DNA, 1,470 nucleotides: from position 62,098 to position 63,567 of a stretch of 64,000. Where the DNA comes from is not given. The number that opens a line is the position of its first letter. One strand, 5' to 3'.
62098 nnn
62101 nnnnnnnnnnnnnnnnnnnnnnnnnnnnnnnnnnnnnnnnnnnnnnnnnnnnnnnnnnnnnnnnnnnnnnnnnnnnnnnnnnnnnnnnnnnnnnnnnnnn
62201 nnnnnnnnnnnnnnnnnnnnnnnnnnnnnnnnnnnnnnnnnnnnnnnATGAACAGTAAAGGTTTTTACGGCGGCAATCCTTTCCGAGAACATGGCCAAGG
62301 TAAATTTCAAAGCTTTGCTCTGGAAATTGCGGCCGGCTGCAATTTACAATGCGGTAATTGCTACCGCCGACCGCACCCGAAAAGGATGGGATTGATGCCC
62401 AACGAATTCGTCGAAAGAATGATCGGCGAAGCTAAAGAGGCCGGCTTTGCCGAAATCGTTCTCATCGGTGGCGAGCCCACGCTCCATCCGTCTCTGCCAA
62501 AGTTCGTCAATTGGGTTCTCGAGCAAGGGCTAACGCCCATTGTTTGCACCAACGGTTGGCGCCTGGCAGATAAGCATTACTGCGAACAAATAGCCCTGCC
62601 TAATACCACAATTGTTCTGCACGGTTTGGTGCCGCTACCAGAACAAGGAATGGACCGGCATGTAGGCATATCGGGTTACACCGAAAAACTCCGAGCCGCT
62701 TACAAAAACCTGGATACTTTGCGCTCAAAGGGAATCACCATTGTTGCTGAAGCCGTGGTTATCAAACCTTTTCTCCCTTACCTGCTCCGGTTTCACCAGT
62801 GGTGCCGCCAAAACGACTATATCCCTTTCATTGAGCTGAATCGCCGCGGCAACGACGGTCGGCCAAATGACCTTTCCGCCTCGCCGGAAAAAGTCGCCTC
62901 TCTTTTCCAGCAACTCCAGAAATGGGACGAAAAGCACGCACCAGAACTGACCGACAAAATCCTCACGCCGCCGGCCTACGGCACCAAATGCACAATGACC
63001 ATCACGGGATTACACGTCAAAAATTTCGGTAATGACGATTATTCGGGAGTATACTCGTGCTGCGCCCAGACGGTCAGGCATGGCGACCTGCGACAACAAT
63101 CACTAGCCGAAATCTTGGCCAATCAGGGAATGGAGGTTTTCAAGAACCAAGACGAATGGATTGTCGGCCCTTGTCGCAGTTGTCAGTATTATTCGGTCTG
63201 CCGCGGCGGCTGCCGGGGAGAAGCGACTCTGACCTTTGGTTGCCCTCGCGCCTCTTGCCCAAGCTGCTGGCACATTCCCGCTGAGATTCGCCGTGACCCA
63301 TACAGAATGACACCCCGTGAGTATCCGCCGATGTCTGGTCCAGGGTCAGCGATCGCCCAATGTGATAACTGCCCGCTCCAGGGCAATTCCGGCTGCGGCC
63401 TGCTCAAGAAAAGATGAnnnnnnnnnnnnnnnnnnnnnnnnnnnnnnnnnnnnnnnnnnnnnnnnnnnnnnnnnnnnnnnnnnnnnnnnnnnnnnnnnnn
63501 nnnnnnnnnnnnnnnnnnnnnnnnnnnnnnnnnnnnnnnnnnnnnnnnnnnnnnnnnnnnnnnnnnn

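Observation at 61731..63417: TrpR-like autoregulated gene followed by a Trp-codon leader ORF with attenuator-like alternative helices in front of a radical SAM/SPASM gene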

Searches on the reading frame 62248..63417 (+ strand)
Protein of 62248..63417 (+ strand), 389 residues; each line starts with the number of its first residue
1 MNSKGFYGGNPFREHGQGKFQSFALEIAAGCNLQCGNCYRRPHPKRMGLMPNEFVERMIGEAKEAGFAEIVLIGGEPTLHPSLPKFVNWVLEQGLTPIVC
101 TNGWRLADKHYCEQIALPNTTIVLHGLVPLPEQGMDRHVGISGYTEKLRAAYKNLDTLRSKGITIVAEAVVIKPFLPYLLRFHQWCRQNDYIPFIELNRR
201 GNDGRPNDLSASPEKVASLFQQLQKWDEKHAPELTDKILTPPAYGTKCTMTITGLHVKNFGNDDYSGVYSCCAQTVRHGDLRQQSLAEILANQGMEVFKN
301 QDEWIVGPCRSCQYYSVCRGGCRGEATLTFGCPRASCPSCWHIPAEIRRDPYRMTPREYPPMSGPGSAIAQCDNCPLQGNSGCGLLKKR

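Call 6: search_protein_families(library=pfam, proteins=[window:62248-63414:+], max_evalue=0.01)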
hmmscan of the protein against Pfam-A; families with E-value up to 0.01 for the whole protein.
window:62248-63414:+ (389 aa): 3 families
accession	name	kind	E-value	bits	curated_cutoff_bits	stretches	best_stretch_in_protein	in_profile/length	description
PF04055.27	Radical_SAM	-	3.3e-11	44.1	29.5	1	26-172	2-151/166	Radical SAM superfamily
PF13353.11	Fer4_12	-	7.3e-06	26.8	22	1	28-110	12-98/137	4Fe-4S single cluster domain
PF13186.11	SPASM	-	8.6e-05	23.2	21.5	1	268-313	16-67/67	Iron-sulfur cluster-binding domain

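Call 7: search_protein_families(library=ncbifam, proteins=[window:62248-63414:+], max_evalue=0.01)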
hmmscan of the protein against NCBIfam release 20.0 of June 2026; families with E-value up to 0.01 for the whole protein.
window:62248-63414:+ (389 aa): 49 families (the best 25 are shown)
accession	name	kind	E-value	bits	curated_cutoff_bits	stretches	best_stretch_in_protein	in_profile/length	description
TIGR04317.1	W_rSAM_matur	equivalog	1.9e-16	60.1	380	1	21-173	4-158/349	tungsten cofactor oxidoreductase radical SAM maturase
TIGR03962.1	mycofact_rSAM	equivalog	1.2e-15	57.5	265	1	24-333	15-323/339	mycofactocin radical SAM maturase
TIGR04055.1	rSAM_NirJ2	equivalog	9.8e-15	54.9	500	1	29-171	8-146/326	putative heme d1 biosynthesis radical SAM protein NirJ2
NF045574.1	sacti_mat_StsB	exception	3.7e-14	52.4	625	1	16-325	91-398/466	StsB family radical SAM/SPASM domain sactipeptide maturase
TIGR04546.1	rSAM_ahbC_deAc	equivalog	9.9e-14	50.9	650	2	27-165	45-179/390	12,18-didecarboxysiroheme deacetylase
TIGR04054.1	rSAM_NirJ1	equivalog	1.1e-13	50.6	650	2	23-120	38-135/387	putative heme d1 biosynthesis radical SAM protein NirJ1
TIGR04347.1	pseudo_SAM_Halo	equivalog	4.5e-13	49.2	525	2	274-346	314-389/390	TIGR04347 family pseudo-SAM/SPASM protein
TIGR04545.1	rSAM_ahbD_hemeb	equivalog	3.2e-12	46.5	500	2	267-340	263-335/339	heme b synthase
TIGR04103.1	rSAM_nif11_3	equivalog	8.7e-12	44.4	725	2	268-352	265-354/412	nif11-class peptide radical SAM maturase 3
TIGR03913.1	rad_SAM_trio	equivalog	2.2e-10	39.5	591.75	2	25-134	23-134/477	GDL motif peptide-associated radical SAM/SPASM maturase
TIGR04051.1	rSAM_NirJ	equivalog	2.3e-10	40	515.45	2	30-116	11-97/354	heme d1 biosynthesis radical SAM protein NirJ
NF045646.2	rSAM_Se_TrsS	equivalog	5.1e-10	38.5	490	1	22-116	87-184/441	radical SAM (seleno)protein TrsS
TIGR02109.1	PQQ_syn_pqqE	equivalog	7.2e-10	38.3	381.35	1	25-346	11-336/358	pyrroloquinoline quinone biosynthesis protein PqqE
TIGR02666.1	moaA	equivalog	1.4e-09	37.4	284.05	1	26-218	15-214/336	GTP 3',8-cyclase MoaA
TIGR04303.1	GeoRSP_rSAM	equivalog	2.5e-09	37.2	400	1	27-171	11-149/325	GeoRSP system radical SAM/SPASM protein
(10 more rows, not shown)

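Call 9: find_homologous_proteins(query=window:62248-63414:+)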
Query window:62248-63414:+ (389 aa): 108 proteins with E <= 0.001 among 4986 candidates.
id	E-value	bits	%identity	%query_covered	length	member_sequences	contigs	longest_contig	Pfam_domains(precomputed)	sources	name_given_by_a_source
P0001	2.1e-278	941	100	100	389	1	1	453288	PF04055.28,PF13353.12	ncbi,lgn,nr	ncbi:MAG: radical SAM protein [bacterium]|nr:radical SAM protein [bacterium]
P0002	2.4e-164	565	63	97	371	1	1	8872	PF13353.12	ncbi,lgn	ncbi:MAG: radical SAM protein [Candidatus Kuenenbacteria bacterium]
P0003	1.3e-163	563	63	99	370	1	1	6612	PF04055.28,PF13353.12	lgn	-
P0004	6.0e-160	551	63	98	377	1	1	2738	PF04055.28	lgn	-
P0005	2.7e-159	548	60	100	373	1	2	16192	PF04055.28,PF13353.12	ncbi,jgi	-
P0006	3.7e-159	548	65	93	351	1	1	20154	PF04055.28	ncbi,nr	ncbi:MAG: radical SAM protein [bacterium]|nr:radical SAM protein [bacterium]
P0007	1.2e-157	543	61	98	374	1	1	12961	PF04055.28,PF13353.12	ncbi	-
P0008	1.1e-154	533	61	97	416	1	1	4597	PF04055.28,PF13353.12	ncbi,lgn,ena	-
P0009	6.1e-154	531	59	98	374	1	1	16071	PF04055.28,PF13353.12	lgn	-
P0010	3.8e-153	528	60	99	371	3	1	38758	PF04055.28,PF13353.12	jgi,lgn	jgi:radical SAM protein with 4Fe4S-binding SPASM domain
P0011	3.8e-153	528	59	98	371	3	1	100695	PF04055.28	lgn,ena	-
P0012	1.1e-151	523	60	98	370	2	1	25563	PF04055.28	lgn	-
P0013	3.8e-150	518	59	98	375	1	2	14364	PF04055.28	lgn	-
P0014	5.0e-146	505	57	98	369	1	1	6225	PF04055.28,PF13353.12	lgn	-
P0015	3.7e-137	476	55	98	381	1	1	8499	PF13186.12,PF04055.28,PF13353.12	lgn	-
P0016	1.7e-124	434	54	98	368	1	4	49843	PF04055.28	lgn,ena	-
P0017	3.3e-123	430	53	98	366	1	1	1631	PF04055.28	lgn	-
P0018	3.8e-120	419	51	98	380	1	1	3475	PF13186.12,PF04055.28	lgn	-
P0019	4.9e-118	412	53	98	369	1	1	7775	PF04055.28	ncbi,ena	-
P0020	2.0e-117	411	53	99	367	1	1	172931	PF04055.28,PF13353.12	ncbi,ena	-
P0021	2.1e-117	410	51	98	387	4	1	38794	PF13186.12,PF04055.28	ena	-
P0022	2.3e-117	410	50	98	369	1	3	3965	PF04055.28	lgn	-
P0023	3.1e-117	410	52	98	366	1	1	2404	PF04055.28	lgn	-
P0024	3.2e-117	410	51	98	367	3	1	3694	PF04055.28,PF13353.12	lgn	-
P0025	4.3e-117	409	50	99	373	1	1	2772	PF13186.12,PF04055.28,PF13353.12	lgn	-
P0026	2.8e-116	407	52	98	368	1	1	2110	PF04055.28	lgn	-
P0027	1.0e-115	405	51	99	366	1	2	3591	PF13353.12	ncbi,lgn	-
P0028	1.1e-114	402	51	98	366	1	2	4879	PF04055.28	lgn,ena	-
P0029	1.2e-114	401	52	98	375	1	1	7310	PF04055.28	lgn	-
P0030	1.2e-113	398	51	96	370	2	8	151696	PF13186.12,PF04055.28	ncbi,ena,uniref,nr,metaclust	ncbi:MAG: Radical SAM domain protein [Candidatus Magasanikbacteria bacterium GW2011_GWA2_56_11]|unir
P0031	1.4e-113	398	51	98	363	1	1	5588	PF04055.28,PF13353.12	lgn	-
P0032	5.6e-113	396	51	96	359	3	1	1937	PF04055.28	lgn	-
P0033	1.6e-112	394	50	98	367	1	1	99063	PF04055.28,PF13353.12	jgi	jgi:radical SAM protein with 4Fe4S-binding SPASM domain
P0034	1.7e-112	394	51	96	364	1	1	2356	PF04055.28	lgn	-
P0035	1.9e-112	394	52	98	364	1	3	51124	PF04055.28,PF13353.12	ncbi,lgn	-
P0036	2.0e-112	394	49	98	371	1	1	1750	PF04055.28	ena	-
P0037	2.3e-112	394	52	96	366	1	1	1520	PF04055.28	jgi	-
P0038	9.5e-112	392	49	99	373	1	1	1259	PF04055.28,PF13353.12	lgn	-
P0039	9.7e-112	392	49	99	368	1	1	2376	PF04055.28,PF13353.12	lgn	-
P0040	1.8e-111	391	50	98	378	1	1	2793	PF04055.28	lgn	-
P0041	1.8e-111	391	49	99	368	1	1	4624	PF13186.12,PF04055.28,PF13353.12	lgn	-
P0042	3.2e-110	387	48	97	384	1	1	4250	PF13186.12,PF04055.28,PF13353.12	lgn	-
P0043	4.4e-110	386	48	99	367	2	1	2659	PF04055.28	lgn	-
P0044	4.4e-109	383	49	99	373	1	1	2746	PF04055.28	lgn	-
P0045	2.3e-108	381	48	98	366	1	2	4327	PF13186.12,PF04055.28,PF13353.12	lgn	-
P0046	9.9e-108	379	50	96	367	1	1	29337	PF13186.12,PF04055.28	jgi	-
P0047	3.2e-106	374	49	97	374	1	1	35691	PF04055.28,PF13353.12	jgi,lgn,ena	-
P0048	7.9e-105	369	47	98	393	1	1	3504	PF04055.28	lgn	-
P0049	1.2e-103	365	48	97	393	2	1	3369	PF13186.12,PF04055.28,PF13353.12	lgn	-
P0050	1.5e-102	362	46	99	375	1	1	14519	PF04055.28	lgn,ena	-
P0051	3.6e-102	360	46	99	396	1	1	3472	PF13186.12,PF04055.28,PF13353.12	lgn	-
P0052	5.4e-102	360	45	99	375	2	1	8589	PF13186.12,PF04055.28,PF13353.12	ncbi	ncbi:MAG: radical SAM protein [Candidatus Gracilibacteria bacterium]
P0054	8.2e-100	352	43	100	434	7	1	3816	PF13186.12,PF04055.28,PF13353.12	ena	-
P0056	4.7e-99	350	44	99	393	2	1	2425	PF04055.28,PF13353.12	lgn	-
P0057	2.2e-97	344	41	100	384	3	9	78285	PF04055.28,PF13353.12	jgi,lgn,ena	-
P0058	1.1e-96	342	43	99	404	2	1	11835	PF13186.12,PF04055.28,PF13353.12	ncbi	-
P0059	8.1e-95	336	43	99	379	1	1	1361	PF13186.12,PF04055.28,PF13353.12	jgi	jgi:radical SAM protein with 4Fe4S-binding SPASM domain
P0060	2.0e-94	335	41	100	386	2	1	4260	PF13186.12,PF04055.28,PF13353.12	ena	-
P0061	5.6e-94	333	43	97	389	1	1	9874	PF04055.28,PF13353.12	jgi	jgi:radical SAM protein with 4Fe4S-binding SPASM domain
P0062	1.9e-93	331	42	98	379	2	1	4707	PF13186.12,PF04055.28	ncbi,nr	ncbi:radical SAM protein [Patescibacteria group bacterium]|nr:radical SAM protein [Patescibacteria g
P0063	1.1e-92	329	41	100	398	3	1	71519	PF13186.12,PF04055.28,PF13353.12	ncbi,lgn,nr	ncbi:MAG: radical SAM protein [Candidatus Peribacteraceae bacterium]|nr:radical SAM protein [Candida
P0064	1.4e-92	329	47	86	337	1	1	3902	PF13186.12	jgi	-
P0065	2.8e-92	328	41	100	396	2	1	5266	PF13186.12,PF04055.28,PF13353.12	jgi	-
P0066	4.5e-92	327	43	92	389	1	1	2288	PF13186.12,PF04055.28,PF13353.12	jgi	-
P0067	1.1e-90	322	43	91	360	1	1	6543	PF13186.12,PF04055.28,PF13353.12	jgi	-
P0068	2.6e-88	315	41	98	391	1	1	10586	PF13186.12,PF04055.28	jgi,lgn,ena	-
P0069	4.0e-88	314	41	97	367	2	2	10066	PF13186.12,PF04055.28,PF13353.12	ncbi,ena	-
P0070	2.2e-86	308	40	99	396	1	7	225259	PF13186.12,PF04055.28,PF13353.12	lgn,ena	-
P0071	5.3e-86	307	40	99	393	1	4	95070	PF13186.12,PF04055.28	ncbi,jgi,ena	-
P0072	1.8e-82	295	40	98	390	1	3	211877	PF13186.12,PF04055.28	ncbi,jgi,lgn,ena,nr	ncbi:hypothetical protein COU80_01965 [Candidatus Peregrinibacteria bacterium CG10_big_fil_rev_8_21_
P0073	1.3e-81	293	38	99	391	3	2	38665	PF13186.12,PF04055.28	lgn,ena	-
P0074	3.8e-79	284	46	76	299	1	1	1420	PF04055.28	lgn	-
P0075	9.6e-59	217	33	96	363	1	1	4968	PF13186.12,PF04055.28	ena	-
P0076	1.0e-55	207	33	96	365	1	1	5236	PF13186.12,PF04055.28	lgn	-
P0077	2.0e-55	206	32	96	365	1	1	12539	PF13186.12,PF04055.28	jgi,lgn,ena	-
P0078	3.0e-55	206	33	97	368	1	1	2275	PF13186.12,PF04055.28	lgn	-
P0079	1.1e-54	204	34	86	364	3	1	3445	PF13186.12,PF04055.28,PF13353.12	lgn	-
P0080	1.5e-54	203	34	92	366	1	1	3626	PF13186.12,PF04055.28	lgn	-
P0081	4.5e-54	202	32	93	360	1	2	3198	PF13186.12,PF04055.28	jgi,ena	-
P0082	6.8e-52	195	31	96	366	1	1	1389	PF13186.12,PF04055.28,PF13353.12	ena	-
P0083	8.3e-52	194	35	96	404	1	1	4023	PF13186.12,PF04055.28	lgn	-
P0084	2.0e-51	193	32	96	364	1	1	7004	PF13186.12,PF04055.28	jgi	jgi:radical SAM protein with 4Fe4S-binding SPASM domain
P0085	2.5e-51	193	33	97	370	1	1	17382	PF13186.12,PF04055.28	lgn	-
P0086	4.6e-51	192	35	96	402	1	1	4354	PF13186.12,PF04055.28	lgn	-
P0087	7.0e-51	191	35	82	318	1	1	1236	PF13186.12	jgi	jgi:radical SAM protein with 4Fe4S-binding SPASM domain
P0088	1.0e-50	191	31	96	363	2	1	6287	PF13186.12,PF04055.28,PF13353.12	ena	-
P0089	3.0e-49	186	35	96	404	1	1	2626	PF13186.12,PF04055.28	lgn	-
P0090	6.2e-49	185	29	97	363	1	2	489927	PF13186.12,PF04055.28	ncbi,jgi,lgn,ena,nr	ncbi:TPA: hypothetical protein DF272_01540 [Candidatus Falkowbacteria bacterium]|nr:hypothetical pro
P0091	1.6e-48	184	31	98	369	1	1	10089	PF13186.12,PF04055.28,PF13353.12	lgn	-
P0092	1.7e-48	183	29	98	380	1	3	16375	PF04055.28,PF13353.12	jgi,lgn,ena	-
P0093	2.9e-48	183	29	96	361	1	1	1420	PF04055.28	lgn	-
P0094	6.2e-48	182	30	96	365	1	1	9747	PF13186.12,PF04055.28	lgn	-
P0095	2.3e-47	180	31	93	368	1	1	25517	PF13186.12,PF04055.28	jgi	jgi:radical SAM protein with 4Fe4S-binding SPASM domain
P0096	3.4e-47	179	29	96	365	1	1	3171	PF13186.12,PF04055.28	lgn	-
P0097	5.7e-47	178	29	96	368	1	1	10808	PF13186.12,PF04055.28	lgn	-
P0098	1.4e-46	177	30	91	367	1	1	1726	PF13186.12,PF04055.28,PF13353.12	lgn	-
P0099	2.6e-45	173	30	86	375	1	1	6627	PF13186.12,PF04055.28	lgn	-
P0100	6.8e-45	172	31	93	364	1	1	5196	PF13186.12,PF04055.28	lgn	-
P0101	2.6e-44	170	29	96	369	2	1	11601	PF13186.12,PF04055.28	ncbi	ncbi:MAG: radical SAM protein [Patescibacteria group bacterium]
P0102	6.4e-43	165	28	96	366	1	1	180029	PF13186.12,PF04055.28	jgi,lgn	jgi:radical SAM protein with 4Fe4S-binding SPASM domain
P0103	3.1e-10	57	25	81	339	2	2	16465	PF13186.12,PF04055.28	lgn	-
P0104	1.8e-8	52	25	78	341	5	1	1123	PF13186.12,PF04055.28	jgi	-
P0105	1.8e-7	48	37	21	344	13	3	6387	PF04055.28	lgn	-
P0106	1.1e-5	42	22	79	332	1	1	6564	PF04055.28,PF13353.12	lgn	-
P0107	1.5e-4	39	28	38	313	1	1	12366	PF04055.28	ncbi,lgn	-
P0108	4.6e-4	37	35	22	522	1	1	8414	PF23545.2,PF04055.28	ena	-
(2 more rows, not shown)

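Call 10: find_encoding_contigs(protein=window:62248-63417:+, flank=10000)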
Protein window:62248-63417:+ (389 aa): no gene with exactly this product is on record in the collection.

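Call 12: find_related_loci(query=A1, collection=genome_contigs, flank=5000)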
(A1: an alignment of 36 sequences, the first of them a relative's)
Query A1 (389 aa) in genome_contigs; peptide patterns used: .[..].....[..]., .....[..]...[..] (x = any residue, [..] = any of these).
174 stretches matched a pattern; 16 encode a relative of the query (tblastn E <= 1e-3); 16 distinct loci.
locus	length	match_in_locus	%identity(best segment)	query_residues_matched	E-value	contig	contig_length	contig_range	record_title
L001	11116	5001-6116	60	1-389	3e-165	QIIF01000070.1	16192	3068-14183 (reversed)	MAG: Candidatus Falkowbacteria bacterium isolate SZUA-104 Ga0063293_10003007, whole genome shotgun sequence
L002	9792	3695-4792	61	3-383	4e-161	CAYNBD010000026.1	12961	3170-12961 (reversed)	MAG TPA_asm: uncultured Gammaproteobacteria bacterium isolate binchicken_co129_838 genome assembly, contig: NODE_14880_l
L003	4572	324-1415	61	6-384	6e-162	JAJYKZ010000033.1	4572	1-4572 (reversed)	MAG: bacterium isolate DBS2-1.bin57 NODE_39669_length_4572_cov_2.181327, whole genome shotgun sequence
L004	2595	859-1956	60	1-383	3e-161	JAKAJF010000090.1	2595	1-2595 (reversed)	MAG: bacterium isolate WY3.bin75 NODE_99954_length_2595_cov_1.258914, whole genome shotgun sequence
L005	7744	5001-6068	51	10-383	6e-118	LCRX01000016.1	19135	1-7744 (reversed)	MAG: Candidatus Magasanikbacteria bacterium GW2011_GWA2_56_11 UY92_C0016, whole genome shotgun sequence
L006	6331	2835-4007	43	2-389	3e-107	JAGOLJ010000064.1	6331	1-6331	Candidatus Gracilibacteria bacterium isolate Go_SlDig_bin_464 Go_SlDig_40156_length_6331_cov_4.883946, whole genome shot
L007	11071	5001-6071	46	12-385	5e-105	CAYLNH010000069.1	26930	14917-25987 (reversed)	MAG TPA_asm: uncultured Lentisphaerales bacterium isolate SRP141376_co4_287 genome assembly, contig: NODE_3250_length_26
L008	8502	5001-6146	43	2-385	2e-102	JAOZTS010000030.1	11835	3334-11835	MAG: Candidatus Gracilibacteria bacterium isolate GMC8_bin_43 GMC8_4943_length_11835_cov_12.183277, whole genome shotgun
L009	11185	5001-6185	41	1-389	5e-101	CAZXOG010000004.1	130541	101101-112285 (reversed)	MAG TPA_asm: uncultured Candidatus Peribacteria bacterium isolate binchicken_co115_80 genome assembly, contig: NODE_228_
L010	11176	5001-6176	41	1-389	5e-101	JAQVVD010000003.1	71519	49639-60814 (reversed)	MAG: Candidatus Peribacteraceae bacterium isolate STF1_71 NODE_659_length_71519_cov_5.322109_Sandtown_F1, whole genome s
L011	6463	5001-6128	41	1-389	3e-100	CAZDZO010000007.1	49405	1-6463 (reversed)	MAG TPA_asm: uncultured Candidatus Peribacteria bacterium isolate binchicken_co28_221 genome assembly, contig: NODE_517_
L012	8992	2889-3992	41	6-385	7e-95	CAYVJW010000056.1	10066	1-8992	MAG TPA_asm: uncultured Candidatus Peribacteria bacterium isolate binchicken_co65_50 genome assembly, contig: NODE_25917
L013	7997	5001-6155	40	1-385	9e-93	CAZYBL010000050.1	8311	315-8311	MAG TPA_asm: uncultured Candidatus Peribacteria bacterium isolate SRP077602_co2_120 genome assembly, contig: NODE_12860_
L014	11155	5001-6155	40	4-386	8e-91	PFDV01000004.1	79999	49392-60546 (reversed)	MAG: Candidatus Peregrinibacteria bacterium CG10_big_fil_rev_8_21_14_0_10_55_24 CG10_8_21_14_0.10_scaffold_348_c, whole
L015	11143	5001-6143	39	4-377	2e-88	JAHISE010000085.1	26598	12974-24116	MAG: Patescibacteria group bacterium isolate MM_PC_MetaG.mb.158 MM_PC_MetaG.mb.158_k141_730140, whole genome shotgun seq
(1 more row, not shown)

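Call 16: find_related_loci(query=A1, collection=metagenome_contigs, flank=3000)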
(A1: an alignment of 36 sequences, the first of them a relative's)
Query A1 (389 aa) in metagenome_contigs; peptide patterns used: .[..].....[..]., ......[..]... (x = any residue, [..] = any of these).
199 stretches matched a pattern; 24 encode a relative of the query (tblastn E <= 1e-3); 24 distinct loci.
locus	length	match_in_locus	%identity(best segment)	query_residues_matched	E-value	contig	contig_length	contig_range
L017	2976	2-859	71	89-386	4e-151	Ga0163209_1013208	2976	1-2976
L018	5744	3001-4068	51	10-383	6e-118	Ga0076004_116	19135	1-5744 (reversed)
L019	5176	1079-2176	50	1-383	3e-116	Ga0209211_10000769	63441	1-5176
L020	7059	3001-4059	50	12-383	2e-113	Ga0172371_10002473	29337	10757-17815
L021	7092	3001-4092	49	12-389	2e-111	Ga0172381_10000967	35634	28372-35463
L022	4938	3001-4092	48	7-380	5e-108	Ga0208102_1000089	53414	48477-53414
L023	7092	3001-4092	48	7-380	5e-108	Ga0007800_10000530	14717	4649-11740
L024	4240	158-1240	47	10-380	1e-106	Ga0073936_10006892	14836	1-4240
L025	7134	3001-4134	44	2-387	3e-106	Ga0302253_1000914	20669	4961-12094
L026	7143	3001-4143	41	1-389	2e-104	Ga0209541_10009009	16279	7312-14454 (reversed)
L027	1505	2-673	62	148-383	4e-110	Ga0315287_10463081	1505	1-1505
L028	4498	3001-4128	41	1-389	3e-100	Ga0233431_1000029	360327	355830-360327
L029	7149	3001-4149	41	4-386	4e-98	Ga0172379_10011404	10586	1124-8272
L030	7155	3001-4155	40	4-386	7e-91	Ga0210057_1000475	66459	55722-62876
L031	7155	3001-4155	40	4-386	7e-91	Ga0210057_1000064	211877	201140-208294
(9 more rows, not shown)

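Call 20: find_encoding_contigs(protein=P0002, flank=4000, max_places=2)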
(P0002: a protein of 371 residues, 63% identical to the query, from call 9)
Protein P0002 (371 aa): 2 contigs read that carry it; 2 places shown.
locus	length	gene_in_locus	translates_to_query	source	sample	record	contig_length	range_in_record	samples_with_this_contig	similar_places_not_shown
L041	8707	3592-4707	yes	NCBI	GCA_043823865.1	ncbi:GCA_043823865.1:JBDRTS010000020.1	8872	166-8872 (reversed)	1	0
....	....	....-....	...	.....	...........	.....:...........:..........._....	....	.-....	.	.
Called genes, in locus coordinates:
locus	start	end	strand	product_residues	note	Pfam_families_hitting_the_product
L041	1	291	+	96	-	?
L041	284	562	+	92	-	PF01817:CM_2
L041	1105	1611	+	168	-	PF01451:LMWPc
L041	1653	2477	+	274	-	PF03437:BtpA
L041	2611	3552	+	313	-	PF24827:AstE_AspA_cat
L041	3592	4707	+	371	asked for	PF13353:Fer4_12 (weak)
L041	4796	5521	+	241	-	PF02596:DUF169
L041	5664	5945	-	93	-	-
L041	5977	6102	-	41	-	-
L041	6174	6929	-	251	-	PF01255:Prenyltransf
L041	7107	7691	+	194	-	-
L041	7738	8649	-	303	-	-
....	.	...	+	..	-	?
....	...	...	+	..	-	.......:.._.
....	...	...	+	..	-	-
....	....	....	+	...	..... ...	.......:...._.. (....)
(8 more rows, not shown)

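Call 21: find_encoding_contigs(protein=P0003, flank=4000, max_places=2)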
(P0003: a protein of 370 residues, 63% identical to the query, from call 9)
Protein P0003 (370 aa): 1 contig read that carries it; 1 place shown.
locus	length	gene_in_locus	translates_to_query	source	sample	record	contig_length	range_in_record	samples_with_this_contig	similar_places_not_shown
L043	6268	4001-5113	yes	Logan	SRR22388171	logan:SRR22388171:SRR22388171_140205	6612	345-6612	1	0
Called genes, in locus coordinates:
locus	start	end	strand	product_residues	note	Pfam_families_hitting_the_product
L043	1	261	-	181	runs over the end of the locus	PF13302:Acetyltransf_3 (weak), PF13420:Acetyltransf_4, PF13673:Acetyltransf_10 (weak), PF00583:Acetyltransf_1, PF13508:Acetyltransf_7, PF08445:FR47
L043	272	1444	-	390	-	PF01266:DAO (faint), PF01494:FAD_binding_3 (faint), PF04820:Trp_halogenase (faint), PF22578:GGR_cat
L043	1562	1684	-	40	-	-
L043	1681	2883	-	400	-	PF01209:Ubie_methyltran, PF13489:Methyltransf_23, PF13649:Methyltransf_25, PF13847:Methyltransf_31, PF08241:Methyltransf_11, PF08242:Methyltransf_12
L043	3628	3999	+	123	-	-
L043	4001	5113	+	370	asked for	PF13353:Fer4_12 (weak), PF04055:Radical_SAM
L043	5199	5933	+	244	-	PF02596:DUF169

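Call 22: find_encoding_contigs(protein=P0006, flank=4000, max_places=2)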
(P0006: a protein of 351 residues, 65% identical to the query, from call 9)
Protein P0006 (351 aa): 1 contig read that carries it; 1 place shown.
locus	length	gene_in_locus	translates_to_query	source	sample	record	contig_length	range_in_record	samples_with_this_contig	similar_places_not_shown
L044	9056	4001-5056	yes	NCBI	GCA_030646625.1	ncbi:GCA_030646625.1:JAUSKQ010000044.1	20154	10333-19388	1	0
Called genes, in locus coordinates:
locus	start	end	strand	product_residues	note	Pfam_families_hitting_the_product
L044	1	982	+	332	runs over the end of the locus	PF10432:bact-PGI_C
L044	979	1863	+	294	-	PF00483:NTP_transferase, PF12804:NTP_transf_3 (faint)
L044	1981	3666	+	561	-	PF00753:Lactamase_B (weak), PF23023:Anti-Pycsar_Apyc1 (faint), PF12706:Lactamase_B_2, PF22505:RNase_J_b_CASP, PF07521:RMMBL, PF17770:RNase_J_C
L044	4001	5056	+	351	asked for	PF04055:Radical_SAM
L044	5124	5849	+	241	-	PF02596:DUF169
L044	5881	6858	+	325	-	PF00579:tRNA-synt_1b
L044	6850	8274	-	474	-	PF02878:PGM_PMM_I, PF02879:PGM_PMM_II, PF02880:PGM_PMM_III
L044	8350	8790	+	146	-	PF01250:Ribosomal_S6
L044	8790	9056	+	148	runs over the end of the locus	PF00436:SSB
